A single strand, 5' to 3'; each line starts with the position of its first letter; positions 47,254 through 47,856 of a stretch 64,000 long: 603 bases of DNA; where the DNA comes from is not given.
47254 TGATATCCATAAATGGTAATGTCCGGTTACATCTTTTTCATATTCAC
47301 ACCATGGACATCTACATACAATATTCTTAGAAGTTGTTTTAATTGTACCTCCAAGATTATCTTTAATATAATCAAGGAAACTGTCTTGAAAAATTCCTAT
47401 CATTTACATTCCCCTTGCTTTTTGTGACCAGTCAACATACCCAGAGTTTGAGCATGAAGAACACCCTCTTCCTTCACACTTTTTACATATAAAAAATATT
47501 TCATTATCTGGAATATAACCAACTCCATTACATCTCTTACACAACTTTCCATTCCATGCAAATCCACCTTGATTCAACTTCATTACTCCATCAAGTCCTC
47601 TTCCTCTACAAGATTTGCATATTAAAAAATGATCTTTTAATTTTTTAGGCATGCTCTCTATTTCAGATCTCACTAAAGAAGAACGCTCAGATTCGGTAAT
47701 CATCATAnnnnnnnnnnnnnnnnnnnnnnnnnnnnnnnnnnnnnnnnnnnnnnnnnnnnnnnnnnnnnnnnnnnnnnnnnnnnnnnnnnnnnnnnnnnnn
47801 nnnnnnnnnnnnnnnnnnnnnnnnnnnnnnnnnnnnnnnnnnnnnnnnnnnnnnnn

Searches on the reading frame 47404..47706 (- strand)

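Call 69: search_protein_families(library=pfam, alignment_id=A7, max_evalue=0.0001)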
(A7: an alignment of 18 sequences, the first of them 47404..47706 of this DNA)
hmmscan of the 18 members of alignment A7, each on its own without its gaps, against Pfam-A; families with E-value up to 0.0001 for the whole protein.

A. member 1, window:47404-47706:- (100 aa): 1 family
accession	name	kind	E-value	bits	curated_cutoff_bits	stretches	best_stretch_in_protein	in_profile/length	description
PF00684.25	DnaJ_CXXCXGXG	-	4.2e-07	30.6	32.7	1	28-81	16-65/65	DnaJ central domain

B. families by the number of members that match (of 18 scanned): 18 families
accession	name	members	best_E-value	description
PF25216.1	Volactin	1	6.8e-74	Volactin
PF13538.12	UvrD_C_2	1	1.8e-17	UvrD-like helicase C-terminal domain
PF13245.12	AAA_19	1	8.3e-16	AAA domain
PF13604.12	AAA_30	1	2.6e-14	AAA domain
PF00293.34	NUDIX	1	4.5e-14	NUDIX domain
PF00004.35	AAA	1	6.2e-11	ATPase family associated with various cellular activities (AAA)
PF01443.25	Viral_helicase1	1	1.2e-10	Viral superfamily 1 RNA helicase core domain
PF01075.23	Glyco_transf_9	1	2.8e-08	Glycosyltransferase family 9 (heptosyltransferase)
PF03215.21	Rad17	1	2.8e-07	Rad17 P-loop domain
PF00684.25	DnaJ_CXXCXGXG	1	4.2e-07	DnaJ central domain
PF13086.12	AAA_11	1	3.3e-06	AAA domain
PF05496.18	RuvB_N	1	8.1e-06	Holliday junction DNA helicase RuvB P-loop domain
PF05970.20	PIF1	1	8.1e-06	PIF1-like helicase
PF00580.27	UvrD-helicase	1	8.2e-06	UvrD/REP helicase N-terminal domain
PF13361.12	UvrD_C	1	9.7e-06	UvrD-like helicase C-terminal domain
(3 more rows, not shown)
